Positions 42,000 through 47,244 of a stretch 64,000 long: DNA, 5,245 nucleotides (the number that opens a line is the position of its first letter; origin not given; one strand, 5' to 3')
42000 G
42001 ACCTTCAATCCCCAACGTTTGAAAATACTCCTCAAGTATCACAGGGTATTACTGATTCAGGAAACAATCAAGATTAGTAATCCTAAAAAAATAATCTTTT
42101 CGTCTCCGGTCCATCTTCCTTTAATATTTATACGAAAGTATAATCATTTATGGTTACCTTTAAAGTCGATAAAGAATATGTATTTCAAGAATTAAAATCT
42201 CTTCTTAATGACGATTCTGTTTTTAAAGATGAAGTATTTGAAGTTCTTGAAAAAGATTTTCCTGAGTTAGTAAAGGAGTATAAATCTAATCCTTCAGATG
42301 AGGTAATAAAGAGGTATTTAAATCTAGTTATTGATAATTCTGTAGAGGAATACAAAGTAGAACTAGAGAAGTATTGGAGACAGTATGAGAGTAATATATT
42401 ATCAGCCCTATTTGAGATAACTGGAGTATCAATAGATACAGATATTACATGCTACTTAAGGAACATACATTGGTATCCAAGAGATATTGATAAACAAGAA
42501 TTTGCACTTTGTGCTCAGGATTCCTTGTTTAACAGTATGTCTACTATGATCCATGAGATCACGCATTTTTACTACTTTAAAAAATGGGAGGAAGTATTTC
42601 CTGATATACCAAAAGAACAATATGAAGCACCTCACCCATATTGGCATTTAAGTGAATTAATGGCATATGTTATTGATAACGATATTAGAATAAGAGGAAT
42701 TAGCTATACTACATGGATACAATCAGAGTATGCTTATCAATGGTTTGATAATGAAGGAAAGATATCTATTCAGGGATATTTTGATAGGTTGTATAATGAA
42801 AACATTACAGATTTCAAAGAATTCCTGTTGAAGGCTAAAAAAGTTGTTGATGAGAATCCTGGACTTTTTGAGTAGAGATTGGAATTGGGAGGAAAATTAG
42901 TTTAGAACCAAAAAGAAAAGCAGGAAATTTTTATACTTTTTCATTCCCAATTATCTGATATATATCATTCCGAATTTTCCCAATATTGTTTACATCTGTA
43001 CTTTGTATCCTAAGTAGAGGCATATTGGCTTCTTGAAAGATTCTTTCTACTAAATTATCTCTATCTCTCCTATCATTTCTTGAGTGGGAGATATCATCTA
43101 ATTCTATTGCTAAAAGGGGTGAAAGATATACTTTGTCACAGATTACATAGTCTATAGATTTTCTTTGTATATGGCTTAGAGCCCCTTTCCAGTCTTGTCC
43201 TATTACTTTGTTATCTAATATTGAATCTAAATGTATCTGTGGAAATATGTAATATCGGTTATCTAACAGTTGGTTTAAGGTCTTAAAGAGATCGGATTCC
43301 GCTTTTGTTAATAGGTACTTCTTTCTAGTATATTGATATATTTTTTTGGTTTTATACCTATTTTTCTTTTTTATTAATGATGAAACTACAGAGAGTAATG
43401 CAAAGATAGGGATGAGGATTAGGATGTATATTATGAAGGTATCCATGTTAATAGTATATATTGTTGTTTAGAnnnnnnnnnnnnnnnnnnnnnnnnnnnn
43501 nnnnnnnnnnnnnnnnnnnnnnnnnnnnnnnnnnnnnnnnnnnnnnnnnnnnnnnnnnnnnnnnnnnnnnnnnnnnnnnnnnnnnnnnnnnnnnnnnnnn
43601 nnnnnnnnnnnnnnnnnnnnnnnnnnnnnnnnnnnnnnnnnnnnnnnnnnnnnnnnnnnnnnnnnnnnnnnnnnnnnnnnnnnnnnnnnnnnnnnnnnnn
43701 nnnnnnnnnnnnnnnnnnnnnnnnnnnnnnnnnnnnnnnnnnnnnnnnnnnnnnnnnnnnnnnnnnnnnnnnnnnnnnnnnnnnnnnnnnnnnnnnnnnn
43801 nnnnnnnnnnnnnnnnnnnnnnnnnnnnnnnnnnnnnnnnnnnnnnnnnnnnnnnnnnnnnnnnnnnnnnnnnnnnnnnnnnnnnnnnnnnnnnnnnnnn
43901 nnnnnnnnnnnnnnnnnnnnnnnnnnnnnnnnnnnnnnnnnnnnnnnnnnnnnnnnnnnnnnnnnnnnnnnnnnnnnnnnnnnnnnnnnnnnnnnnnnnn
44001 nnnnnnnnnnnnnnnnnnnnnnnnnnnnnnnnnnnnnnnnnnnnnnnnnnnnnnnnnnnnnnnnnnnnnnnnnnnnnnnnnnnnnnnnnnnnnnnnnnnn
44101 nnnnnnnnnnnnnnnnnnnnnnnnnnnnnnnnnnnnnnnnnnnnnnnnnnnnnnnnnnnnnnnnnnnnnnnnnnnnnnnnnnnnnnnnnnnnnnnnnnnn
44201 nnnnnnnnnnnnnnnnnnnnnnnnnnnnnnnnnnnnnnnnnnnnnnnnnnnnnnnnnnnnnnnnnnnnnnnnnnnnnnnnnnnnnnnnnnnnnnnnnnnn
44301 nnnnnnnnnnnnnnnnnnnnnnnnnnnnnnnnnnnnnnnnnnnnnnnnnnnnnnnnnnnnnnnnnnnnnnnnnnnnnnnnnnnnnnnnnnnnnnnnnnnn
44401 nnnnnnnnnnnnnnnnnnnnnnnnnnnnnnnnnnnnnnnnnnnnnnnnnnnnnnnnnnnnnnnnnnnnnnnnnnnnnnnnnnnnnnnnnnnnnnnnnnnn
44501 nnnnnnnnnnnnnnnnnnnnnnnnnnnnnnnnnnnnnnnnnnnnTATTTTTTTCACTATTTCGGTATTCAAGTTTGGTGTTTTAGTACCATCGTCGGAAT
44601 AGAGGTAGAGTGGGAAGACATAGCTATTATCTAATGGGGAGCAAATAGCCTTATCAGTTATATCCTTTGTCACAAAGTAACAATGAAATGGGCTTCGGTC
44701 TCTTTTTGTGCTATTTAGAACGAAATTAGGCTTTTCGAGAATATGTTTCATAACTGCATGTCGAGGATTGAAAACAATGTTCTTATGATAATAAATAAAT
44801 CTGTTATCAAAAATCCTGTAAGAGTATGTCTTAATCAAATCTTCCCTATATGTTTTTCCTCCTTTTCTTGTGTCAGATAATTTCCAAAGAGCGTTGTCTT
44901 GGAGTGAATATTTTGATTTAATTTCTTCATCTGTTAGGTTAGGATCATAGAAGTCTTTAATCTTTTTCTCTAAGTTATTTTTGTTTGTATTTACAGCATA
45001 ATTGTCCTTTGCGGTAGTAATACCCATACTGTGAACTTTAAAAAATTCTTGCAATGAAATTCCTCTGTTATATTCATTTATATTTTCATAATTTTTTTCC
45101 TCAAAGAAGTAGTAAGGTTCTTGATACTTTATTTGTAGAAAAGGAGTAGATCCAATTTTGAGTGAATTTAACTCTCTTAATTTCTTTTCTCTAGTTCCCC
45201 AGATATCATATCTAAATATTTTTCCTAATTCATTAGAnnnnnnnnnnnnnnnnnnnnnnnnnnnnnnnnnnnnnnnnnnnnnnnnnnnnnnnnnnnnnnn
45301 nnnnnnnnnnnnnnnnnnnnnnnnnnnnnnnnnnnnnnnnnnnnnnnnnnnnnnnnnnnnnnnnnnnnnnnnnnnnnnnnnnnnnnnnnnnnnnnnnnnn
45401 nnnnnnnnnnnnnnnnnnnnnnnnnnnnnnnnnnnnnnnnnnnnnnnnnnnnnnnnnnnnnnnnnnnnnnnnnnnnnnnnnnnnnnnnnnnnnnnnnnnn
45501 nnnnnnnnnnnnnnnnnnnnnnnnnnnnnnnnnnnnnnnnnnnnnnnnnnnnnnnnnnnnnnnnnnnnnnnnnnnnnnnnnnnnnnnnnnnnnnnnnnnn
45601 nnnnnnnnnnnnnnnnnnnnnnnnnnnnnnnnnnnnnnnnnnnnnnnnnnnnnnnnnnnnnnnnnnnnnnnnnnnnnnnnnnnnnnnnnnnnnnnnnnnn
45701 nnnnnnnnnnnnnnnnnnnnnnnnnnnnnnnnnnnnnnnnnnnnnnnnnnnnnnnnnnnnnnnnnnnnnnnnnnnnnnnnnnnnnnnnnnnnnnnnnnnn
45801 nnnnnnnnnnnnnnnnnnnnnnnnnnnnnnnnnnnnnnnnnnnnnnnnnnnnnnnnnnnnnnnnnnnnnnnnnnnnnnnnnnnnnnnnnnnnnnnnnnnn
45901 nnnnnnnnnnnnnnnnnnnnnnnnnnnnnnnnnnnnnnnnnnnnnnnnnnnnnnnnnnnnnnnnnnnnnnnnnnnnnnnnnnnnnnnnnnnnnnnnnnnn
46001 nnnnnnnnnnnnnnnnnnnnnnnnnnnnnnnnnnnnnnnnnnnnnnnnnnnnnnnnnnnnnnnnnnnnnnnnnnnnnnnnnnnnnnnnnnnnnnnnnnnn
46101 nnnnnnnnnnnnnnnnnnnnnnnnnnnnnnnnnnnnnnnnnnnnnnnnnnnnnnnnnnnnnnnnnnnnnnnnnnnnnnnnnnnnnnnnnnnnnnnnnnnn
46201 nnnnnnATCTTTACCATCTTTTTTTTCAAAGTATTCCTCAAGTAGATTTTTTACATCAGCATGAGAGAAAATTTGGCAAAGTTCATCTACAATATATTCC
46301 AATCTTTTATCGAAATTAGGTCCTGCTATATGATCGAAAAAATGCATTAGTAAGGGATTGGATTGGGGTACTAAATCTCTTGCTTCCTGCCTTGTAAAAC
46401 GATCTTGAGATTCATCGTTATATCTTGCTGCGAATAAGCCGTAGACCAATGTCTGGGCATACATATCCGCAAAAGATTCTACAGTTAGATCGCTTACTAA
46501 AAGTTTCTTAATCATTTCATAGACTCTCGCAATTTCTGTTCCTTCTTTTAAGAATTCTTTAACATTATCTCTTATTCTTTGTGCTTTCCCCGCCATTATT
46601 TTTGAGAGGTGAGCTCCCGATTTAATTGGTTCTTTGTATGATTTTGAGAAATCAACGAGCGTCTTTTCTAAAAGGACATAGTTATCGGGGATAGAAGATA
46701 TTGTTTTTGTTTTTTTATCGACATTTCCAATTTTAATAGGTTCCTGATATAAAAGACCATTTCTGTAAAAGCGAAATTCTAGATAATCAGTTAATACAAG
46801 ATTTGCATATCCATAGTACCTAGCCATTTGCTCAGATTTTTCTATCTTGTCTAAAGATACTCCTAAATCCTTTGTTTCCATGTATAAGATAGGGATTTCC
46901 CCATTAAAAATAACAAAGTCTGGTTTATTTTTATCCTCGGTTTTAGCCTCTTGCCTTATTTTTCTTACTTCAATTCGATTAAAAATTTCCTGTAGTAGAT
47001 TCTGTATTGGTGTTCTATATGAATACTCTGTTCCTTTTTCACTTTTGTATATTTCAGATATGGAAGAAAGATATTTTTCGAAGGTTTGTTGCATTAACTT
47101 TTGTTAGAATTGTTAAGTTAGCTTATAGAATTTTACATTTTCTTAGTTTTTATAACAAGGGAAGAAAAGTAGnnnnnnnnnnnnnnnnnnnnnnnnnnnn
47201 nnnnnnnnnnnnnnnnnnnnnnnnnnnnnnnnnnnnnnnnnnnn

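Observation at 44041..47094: Fused PD-ExK nuclease / N6-adenine methyltransferase: Type IIG/IIL-like single-polypeptide RM enzyme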

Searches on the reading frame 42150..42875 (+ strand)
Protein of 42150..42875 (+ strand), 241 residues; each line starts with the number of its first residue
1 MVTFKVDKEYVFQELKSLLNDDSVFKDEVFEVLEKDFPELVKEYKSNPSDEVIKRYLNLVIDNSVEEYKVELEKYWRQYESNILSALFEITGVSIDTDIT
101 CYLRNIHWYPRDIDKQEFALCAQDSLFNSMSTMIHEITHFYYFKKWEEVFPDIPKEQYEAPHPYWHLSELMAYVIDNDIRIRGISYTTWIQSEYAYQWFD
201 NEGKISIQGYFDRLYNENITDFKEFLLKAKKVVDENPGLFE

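Call 5: search_protein_families(library=pfam, proteins=[window:42150-42875:+], max_evalue=0.01)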
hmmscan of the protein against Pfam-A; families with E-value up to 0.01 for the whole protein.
window:42150-42875:+ (241 aa): 0 families

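Call 6: search_protein_families(library=ncbifam, proteins=[window:42150-42875:+], max_evalue=0.01)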
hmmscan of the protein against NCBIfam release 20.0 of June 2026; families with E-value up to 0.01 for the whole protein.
window:42150-42875:+ (241 aa): 0 families

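Call 7: search_protein_families(library=padloc, proteins=[window:42150-42875:+], max_evalue=0.01)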
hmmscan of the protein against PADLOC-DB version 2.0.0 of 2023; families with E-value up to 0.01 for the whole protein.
window:42150-42875:+ (241 aa): 0 families

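Call 38: search_protein_families(library=phrogs, proteins=[window:42150-42875:+], max_evalue=0.01)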
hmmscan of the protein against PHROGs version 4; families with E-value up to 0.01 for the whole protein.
window:42150-42875:+ (241 aa): 0 families

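Call 66: find_related_loci(query=window:42150-42875:+, collection=genome_contigs, flank=10000)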
Query window:42150-42875:+ (241 aa) in genome_contigs; peptide patterns used: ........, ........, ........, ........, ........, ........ (x = any residue, [..] = any of these).
33 stretches matched a pattern; 2 encode a relative of the query (tblastn E <= 1e-3); 2 distinct loci.
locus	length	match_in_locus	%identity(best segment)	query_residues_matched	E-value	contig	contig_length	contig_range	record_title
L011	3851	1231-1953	85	1-241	3e-139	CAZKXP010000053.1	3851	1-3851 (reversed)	MAG TPA_asm: uncultured Candidatus Saccharibacteria bacterium isolate binchicken_co117_335 genome assembly, contig: NODE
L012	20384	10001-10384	34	110-236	3e-18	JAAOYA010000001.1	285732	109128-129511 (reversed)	Candidatus Woesearchaeota archaeon isolate DPANNHV_H1.bin.22 k83_172032, whole genome shotgun sequence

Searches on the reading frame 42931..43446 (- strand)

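Call 5: search_protein_families(library=pfam, proteins=[window:42931-43446:-], max_evalue=0.01)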
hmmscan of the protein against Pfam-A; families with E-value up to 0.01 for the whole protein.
window:42931-43446:- (171 aa): 4 families
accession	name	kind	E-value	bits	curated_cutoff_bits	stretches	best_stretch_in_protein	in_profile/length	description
PF10881.14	DUF2726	-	3.9e-29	101.4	24.7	1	43-163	2-124/126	Protein of unknown function (DUF2726)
PF18741.7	MTES_1575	-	5.2e-05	23.7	38.2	1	93-152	22-81/96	REase_MTES_1575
PF25184.1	YxzE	-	0.0078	17.6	40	0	1-52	1-47/65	YxzE-like putative bacteriocin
PF04480.18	DUF559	-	0.0082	16.4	20.6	0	96-166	39-108/109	Protein of unknown function (DUF559)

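Call 6: search_protein_families(library=ncbifam, proteins=[window:42931-43446:-], max_evalue=0.01)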
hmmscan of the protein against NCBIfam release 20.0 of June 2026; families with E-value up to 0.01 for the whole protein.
window:42931-43446:- (171 aa): 0 families

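Call 7: search_protein_families(library=padloc, proteins=[window:42931-43446:-], max_evalue=0.01)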
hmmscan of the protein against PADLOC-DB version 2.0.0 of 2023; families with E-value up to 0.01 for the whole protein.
window:42931-43446:- (171 aa): 1 family
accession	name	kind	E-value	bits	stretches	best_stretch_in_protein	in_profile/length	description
PDLC00387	SduA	-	0.00074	16.1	1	42-122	187-265/546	DUF4263 domain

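Call 38: search_protein_families(library=phrogs, proteins=[window:42931-43446:-], max_evalue=0.01)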
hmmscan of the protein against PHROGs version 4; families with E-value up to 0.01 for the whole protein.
window:42931-43446:- (171 aa): 1 family
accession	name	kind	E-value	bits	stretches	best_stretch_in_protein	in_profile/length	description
phrog_14167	-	unknown function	4.9e-14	53.3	1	32-154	69-183/209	-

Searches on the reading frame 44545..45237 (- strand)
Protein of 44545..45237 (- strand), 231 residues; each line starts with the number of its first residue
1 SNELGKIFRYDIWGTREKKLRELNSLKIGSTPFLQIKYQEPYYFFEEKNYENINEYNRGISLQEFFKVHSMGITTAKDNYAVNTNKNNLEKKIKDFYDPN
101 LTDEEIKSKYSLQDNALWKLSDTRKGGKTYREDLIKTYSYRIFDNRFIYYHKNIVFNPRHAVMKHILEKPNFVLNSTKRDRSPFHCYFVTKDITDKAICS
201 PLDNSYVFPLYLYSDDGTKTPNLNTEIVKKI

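Call 50: find_homologous_proteins(query=window:44545-45237:-, max_evalue=0.00001)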
Query window:44545-45237:- (231 aa): 2 proteins with E <= 0.00001 among 216 candidates.
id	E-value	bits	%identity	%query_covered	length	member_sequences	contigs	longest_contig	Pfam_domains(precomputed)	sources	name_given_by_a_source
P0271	2.4e-21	95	33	98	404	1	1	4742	PF18135.8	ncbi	-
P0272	2.6e-20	91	41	70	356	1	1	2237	PF18135.8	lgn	-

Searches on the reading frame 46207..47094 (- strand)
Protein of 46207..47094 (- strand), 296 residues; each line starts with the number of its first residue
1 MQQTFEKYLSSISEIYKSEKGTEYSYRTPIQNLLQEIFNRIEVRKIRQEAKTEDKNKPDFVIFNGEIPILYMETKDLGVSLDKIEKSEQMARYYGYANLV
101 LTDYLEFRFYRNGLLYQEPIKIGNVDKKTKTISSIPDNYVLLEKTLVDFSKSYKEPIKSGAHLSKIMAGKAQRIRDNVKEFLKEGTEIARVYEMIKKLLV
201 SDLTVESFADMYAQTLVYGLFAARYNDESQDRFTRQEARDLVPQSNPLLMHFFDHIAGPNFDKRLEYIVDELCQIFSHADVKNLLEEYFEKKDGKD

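Call 29: search_protein_families(library=pfam, proteins=[window:46207-47094:-], max_evalue=10)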
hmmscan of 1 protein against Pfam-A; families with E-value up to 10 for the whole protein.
seq(296 aa): 3 families
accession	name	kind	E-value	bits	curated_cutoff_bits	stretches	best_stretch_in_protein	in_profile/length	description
PF04313.20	HSDR_N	-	5.7e-05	23.5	25.1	1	49-112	121-192/198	Type I restriction enzyme R protein N terminus (HSDR_N)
PF09019.17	EcoRII-C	-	0.0021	18.6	25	1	5-62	24-74/165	EcoRII C terminal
PF13072.11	MciZ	-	0.11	12.8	22.2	1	166-184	11-29/37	Mother cell inhibitor of FtsZ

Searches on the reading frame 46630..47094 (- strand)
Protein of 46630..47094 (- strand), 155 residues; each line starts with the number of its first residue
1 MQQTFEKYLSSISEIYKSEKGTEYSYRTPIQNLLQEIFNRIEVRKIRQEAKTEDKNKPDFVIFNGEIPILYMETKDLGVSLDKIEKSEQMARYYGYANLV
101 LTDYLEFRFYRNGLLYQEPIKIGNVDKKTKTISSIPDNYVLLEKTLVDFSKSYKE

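Call 42: predict_structure(alignment_id=A2)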
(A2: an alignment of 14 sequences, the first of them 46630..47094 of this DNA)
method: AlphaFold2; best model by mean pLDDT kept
length: 155 residues; sequences in the alignment: 14
mean_pLDDT: 86.7   pTM: 0.84
mean pLDDT of the five models: 86.7, 86.2, 86.1, 85.4, 84.6
residues with pLDDT >= 90: 84; 70-90: 53; 50-70: 16; < 50: 2
segments of 3 or more residues with pLDDT < 50: none
pLDDT, mean of each block of 10 residues (from residue 1): 94 86 82 90 73 70 88 90 86 84 95 92 93 95 94 60
secondary structure, 60 per line:
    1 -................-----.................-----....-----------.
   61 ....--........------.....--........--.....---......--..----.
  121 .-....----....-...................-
elements in order: H2-17 H23-39 E45-48 E60-64 E67-74 H81-85 H88-95 E98-102 E106-111 E123-126 E131-134 H136-154
